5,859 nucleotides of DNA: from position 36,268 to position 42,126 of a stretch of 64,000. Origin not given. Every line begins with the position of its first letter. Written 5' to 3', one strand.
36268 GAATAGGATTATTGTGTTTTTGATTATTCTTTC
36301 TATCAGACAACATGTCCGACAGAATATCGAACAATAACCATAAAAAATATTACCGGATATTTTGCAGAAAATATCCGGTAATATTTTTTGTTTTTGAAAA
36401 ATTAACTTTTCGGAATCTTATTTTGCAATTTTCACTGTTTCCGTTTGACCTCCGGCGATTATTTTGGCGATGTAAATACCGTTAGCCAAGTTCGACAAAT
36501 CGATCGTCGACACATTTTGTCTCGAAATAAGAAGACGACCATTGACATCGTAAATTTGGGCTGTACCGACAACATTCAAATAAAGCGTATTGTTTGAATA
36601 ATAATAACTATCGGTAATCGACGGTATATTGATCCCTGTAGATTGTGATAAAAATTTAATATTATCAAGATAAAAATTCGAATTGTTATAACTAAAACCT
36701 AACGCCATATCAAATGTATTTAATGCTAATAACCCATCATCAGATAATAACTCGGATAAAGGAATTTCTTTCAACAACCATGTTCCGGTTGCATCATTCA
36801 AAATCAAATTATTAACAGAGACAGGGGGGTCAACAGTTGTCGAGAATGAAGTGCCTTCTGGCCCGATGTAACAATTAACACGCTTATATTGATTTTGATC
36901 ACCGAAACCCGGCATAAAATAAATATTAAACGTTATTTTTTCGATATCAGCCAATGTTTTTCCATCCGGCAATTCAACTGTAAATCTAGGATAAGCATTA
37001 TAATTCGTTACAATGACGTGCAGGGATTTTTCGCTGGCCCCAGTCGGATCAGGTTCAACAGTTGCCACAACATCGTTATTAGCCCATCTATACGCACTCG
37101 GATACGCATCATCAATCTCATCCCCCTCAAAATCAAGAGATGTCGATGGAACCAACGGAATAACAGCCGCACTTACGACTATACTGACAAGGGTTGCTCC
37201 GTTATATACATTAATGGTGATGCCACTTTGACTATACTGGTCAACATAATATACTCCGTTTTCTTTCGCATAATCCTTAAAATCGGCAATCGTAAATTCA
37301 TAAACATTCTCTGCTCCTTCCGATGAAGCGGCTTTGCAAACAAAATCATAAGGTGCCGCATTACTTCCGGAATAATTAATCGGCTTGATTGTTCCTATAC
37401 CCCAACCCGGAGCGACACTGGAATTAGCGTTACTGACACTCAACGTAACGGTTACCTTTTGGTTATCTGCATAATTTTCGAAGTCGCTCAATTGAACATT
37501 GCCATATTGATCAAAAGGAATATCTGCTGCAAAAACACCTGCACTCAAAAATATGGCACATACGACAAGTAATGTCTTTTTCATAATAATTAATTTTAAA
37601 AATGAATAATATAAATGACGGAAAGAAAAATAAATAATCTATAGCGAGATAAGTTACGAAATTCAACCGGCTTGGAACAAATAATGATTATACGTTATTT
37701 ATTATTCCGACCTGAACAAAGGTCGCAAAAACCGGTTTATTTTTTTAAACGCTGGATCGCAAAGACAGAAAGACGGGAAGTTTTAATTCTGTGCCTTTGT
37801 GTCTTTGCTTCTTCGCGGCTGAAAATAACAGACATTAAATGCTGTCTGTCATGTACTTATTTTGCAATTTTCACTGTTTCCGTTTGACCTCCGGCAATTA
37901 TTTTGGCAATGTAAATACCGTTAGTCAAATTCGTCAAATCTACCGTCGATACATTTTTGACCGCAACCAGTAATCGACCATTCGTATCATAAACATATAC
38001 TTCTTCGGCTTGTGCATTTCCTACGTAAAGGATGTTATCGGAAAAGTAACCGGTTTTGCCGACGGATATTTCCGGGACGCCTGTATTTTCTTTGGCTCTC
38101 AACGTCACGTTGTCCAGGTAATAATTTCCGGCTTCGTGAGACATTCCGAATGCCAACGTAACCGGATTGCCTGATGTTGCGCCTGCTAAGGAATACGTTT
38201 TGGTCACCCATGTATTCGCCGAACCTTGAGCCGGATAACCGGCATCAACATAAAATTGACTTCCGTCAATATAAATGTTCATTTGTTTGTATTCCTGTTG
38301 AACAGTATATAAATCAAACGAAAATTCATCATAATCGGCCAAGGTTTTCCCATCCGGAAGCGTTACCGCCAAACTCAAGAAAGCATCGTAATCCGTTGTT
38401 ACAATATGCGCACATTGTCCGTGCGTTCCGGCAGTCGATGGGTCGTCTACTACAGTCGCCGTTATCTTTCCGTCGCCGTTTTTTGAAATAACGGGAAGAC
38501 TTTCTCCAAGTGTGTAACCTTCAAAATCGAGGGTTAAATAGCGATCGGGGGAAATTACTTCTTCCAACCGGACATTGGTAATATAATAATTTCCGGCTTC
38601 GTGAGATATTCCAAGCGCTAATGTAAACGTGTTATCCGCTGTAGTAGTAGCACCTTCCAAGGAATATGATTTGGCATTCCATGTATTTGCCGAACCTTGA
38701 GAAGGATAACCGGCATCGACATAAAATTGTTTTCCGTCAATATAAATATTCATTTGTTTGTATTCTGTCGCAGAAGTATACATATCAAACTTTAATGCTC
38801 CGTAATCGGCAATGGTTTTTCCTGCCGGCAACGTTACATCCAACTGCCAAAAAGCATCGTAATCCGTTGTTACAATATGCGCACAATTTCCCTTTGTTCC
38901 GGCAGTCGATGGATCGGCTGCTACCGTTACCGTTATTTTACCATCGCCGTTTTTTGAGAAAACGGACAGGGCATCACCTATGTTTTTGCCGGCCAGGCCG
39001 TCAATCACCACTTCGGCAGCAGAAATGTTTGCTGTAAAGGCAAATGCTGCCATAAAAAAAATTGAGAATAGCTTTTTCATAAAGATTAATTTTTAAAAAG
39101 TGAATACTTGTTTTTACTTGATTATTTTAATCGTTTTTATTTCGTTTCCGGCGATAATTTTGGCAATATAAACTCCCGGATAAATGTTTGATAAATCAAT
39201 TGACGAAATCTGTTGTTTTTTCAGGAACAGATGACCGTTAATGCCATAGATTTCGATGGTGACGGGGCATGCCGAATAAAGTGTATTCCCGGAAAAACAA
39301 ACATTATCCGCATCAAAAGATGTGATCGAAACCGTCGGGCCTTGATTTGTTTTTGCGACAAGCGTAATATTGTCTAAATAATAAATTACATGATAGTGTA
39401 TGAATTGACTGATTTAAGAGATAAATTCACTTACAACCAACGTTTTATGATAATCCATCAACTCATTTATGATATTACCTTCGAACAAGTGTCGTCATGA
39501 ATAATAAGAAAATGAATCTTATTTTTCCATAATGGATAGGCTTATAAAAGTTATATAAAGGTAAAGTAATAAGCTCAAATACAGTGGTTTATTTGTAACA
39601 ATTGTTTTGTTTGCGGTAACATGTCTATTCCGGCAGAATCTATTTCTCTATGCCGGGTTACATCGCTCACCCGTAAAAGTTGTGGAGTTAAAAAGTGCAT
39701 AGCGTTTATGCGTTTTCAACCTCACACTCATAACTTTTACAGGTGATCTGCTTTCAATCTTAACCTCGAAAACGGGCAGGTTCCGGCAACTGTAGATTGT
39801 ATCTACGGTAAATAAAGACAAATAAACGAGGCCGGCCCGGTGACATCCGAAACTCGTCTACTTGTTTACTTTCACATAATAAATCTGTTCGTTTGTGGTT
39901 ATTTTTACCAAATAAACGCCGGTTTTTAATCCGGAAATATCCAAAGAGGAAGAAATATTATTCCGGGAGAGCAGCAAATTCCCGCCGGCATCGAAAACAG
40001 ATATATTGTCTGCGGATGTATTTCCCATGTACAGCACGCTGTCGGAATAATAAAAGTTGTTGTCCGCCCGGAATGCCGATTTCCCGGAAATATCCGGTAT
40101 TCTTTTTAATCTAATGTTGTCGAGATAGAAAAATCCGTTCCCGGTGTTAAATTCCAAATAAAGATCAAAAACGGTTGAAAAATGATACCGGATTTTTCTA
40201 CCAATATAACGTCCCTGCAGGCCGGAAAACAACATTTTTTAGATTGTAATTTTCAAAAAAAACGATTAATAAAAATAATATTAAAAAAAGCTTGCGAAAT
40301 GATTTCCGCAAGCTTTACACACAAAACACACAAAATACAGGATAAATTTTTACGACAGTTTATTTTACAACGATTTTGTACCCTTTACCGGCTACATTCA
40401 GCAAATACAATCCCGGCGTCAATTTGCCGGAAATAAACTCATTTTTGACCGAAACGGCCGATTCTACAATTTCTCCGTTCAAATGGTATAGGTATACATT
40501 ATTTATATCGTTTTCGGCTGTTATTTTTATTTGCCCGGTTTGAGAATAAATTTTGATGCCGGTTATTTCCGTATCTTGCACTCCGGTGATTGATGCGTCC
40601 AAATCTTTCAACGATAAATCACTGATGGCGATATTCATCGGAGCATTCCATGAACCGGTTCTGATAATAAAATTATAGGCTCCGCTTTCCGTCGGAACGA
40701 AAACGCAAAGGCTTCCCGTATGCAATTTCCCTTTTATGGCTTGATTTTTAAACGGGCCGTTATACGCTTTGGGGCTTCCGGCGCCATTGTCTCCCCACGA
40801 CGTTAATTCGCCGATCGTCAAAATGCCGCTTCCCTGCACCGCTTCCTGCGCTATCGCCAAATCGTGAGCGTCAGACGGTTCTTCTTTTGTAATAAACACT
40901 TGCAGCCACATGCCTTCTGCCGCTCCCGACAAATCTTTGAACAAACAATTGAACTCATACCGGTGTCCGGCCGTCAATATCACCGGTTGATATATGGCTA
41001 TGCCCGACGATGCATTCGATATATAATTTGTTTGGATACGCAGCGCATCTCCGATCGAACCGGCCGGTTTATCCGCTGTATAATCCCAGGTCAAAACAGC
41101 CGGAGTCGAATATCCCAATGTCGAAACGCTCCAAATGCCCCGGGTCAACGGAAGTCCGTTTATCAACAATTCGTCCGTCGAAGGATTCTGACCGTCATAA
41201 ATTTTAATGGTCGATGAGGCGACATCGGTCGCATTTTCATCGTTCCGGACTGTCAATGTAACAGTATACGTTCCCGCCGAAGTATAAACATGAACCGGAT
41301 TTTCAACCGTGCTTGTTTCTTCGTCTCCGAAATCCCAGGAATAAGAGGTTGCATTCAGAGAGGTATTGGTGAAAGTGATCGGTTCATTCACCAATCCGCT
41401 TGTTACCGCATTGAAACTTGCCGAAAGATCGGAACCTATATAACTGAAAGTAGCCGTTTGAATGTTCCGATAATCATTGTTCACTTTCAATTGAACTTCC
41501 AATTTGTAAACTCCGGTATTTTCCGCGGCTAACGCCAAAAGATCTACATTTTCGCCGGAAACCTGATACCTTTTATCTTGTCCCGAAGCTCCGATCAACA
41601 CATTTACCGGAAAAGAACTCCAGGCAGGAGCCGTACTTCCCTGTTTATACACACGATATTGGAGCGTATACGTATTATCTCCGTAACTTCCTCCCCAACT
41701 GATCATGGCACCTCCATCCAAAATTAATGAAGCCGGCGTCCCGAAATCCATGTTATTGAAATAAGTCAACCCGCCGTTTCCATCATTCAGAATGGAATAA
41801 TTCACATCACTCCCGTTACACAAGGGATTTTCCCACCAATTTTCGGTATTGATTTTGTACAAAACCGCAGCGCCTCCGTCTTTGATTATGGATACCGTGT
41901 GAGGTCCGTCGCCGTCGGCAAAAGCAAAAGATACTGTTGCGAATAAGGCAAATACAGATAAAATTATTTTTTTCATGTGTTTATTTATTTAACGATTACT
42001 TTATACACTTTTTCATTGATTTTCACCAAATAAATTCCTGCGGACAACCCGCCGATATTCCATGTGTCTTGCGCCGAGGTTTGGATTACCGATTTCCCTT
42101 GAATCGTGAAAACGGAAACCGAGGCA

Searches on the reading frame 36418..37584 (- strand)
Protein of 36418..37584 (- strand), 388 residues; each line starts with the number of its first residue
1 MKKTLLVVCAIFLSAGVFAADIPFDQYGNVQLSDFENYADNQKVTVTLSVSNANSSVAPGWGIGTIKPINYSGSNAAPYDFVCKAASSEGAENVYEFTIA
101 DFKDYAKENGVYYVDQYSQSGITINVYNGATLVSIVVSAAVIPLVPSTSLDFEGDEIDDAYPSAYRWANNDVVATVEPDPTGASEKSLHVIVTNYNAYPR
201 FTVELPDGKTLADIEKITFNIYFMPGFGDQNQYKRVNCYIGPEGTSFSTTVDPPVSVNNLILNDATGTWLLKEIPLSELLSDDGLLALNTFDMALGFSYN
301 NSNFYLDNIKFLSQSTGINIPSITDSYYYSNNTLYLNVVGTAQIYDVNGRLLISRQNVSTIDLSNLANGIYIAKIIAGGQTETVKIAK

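Call 59: search_protein_families(library=pfam, proteins=[window:36418-37584:-], max_evalue=0.0001)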
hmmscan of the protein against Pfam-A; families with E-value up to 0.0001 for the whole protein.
window:36418-37584:- (388 aa): 1 family
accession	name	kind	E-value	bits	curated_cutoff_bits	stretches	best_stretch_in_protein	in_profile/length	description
PF18962.6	Por_Secre_tail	-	1e-06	29.3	27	1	341-386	23-73/75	Secretion system C-terminal sorting domain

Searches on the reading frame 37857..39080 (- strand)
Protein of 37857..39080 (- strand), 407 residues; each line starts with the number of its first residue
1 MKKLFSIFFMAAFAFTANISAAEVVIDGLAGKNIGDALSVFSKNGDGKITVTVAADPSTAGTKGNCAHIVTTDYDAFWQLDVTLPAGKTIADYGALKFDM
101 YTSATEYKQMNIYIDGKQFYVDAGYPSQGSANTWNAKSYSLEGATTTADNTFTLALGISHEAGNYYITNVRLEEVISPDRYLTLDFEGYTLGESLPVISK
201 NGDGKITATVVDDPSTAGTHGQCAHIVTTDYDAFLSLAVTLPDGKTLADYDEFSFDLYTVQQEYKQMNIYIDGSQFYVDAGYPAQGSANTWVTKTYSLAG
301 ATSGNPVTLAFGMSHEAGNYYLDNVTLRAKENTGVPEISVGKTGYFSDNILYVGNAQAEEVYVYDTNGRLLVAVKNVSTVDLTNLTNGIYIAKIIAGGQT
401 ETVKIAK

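Call 59: search_protein_families(library=pfam, proteins=[window:37857-39080:-], max_evalue=0.0001)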
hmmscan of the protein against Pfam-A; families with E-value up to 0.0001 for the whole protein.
window:37857-39080:- (407 aa): 2 families
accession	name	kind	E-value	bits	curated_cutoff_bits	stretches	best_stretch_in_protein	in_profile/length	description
PF18962.6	Por_Secre_tail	-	1.6e-05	25.5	27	1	355-405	18-73/75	Secretion system C-terminal sorting domain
PF16436.10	DUF5033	-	9.5e-05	22.9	25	0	63-152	54-137/178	Domain of unknown function (DUF5033)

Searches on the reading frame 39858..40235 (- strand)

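Call 59: search_protein_families(library=pfam, proteins=[window:39858-40235:-], max_evalue=0.0001)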
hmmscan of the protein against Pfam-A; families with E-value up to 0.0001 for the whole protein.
window:39858-40235:- (125 aa): 1 family
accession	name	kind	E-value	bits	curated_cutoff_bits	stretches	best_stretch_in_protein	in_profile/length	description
PF18962.6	Por_Secre_tail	-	1.7e-07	31.9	27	1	72-122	18-72/75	Secretion system C-terminal sorting domain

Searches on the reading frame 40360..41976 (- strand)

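Call 59: search_protein_families(library=pfam, proteins=[window:40360-41976:-], max_evalue=0.0001)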
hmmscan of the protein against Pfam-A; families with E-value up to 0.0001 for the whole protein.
window:40360-41976:- (538 aa): 2 families
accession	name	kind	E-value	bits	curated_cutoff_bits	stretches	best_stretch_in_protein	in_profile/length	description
PF18911.6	PKD_4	-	2.4e-16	60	27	1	203-257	27-83/85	PKD domain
PF00801.26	PKD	-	1.4e-12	47.8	23.5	1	193-251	10-73/80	PKD domain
